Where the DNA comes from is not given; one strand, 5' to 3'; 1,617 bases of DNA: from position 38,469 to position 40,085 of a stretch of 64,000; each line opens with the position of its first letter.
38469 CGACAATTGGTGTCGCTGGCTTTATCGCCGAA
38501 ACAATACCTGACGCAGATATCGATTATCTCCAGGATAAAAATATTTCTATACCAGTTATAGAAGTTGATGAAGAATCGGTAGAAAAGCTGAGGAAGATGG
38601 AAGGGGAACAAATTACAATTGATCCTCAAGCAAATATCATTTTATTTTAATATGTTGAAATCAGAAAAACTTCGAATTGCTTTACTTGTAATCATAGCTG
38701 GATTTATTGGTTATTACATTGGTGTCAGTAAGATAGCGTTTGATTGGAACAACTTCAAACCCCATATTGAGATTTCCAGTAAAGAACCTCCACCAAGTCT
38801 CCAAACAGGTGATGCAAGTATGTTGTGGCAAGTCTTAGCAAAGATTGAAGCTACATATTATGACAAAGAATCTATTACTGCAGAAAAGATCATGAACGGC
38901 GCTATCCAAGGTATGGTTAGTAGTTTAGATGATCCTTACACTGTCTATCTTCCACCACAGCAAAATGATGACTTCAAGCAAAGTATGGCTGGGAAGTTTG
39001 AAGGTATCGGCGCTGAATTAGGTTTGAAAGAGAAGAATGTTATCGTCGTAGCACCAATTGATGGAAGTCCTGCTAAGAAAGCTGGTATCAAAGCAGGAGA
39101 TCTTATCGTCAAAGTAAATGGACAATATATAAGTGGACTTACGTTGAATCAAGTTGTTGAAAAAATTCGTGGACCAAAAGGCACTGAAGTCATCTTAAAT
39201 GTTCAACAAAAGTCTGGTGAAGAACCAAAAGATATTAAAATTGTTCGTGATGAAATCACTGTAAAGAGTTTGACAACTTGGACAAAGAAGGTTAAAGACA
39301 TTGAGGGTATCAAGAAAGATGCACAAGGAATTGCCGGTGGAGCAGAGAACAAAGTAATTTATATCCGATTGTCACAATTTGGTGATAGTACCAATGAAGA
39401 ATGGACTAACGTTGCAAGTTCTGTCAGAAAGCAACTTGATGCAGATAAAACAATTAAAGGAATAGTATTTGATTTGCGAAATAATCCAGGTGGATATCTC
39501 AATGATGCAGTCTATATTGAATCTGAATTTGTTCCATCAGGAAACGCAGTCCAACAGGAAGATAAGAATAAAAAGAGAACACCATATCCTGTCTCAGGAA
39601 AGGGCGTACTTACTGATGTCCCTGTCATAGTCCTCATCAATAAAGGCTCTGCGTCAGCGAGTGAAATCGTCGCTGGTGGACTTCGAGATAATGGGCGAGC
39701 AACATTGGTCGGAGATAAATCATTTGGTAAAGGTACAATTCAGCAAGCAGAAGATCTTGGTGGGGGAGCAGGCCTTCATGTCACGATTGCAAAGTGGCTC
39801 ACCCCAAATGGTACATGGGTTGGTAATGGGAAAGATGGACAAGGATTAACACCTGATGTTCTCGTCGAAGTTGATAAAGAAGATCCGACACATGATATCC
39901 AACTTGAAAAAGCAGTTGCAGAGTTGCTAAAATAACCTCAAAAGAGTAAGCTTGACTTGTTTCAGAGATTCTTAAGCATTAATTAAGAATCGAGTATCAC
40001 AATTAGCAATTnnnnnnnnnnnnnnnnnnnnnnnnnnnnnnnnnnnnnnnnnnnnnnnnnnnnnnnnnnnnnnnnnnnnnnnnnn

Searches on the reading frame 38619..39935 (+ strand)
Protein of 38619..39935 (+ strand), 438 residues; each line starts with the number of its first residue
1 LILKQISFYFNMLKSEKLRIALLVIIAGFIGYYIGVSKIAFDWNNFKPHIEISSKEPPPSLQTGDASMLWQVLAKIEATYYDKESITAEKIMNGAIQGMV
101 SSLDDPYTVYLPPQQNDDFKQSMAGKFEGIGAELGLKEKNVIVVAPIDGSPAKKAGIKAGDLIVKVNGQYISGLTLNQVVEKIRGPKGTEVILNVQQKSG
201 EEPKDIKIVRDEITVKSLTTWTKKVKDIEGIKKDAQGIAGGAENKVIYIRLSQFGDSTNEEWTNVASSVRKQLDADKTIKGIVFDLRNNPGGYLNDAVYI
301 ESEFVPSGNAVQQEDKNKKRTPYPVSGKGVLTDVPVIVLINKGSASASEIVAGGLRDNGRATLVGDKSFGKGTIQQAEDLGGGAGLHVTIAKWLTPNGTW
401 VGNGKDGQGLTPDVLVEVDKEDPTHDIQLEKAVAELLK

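Call 39: search_protein_families(library=pfam, proteins=[window:38619-39935:+], max_evalue=0.00001)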
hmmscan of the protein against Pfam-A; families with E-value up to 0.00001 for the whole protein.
window:38619-39935:+ (438 aa): 5 families
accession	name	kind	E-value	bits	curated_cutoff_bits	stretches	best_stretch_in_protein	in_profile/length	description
PF03572.23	Peptidase_S41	-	1.8e-45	154.9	24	1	245-415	1-164/165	Peptidase family S41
PF17820.7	PDZ_6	-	8.9e-15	54.6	27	1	142-196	1-53/54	PDZ domain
PF00595.29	PDZ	-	3e-11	44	23.2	1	129-196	11-81/81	PDZ domain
PF22694.1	CtpB_N-like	-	4.4e-10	40.3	27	1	49-111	21-81/85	Activating protease CtpB N-terminal domain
PF13180.12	PDZ_2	-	7.1e-09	36.3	27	1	130-202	3-74/80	PDZ domain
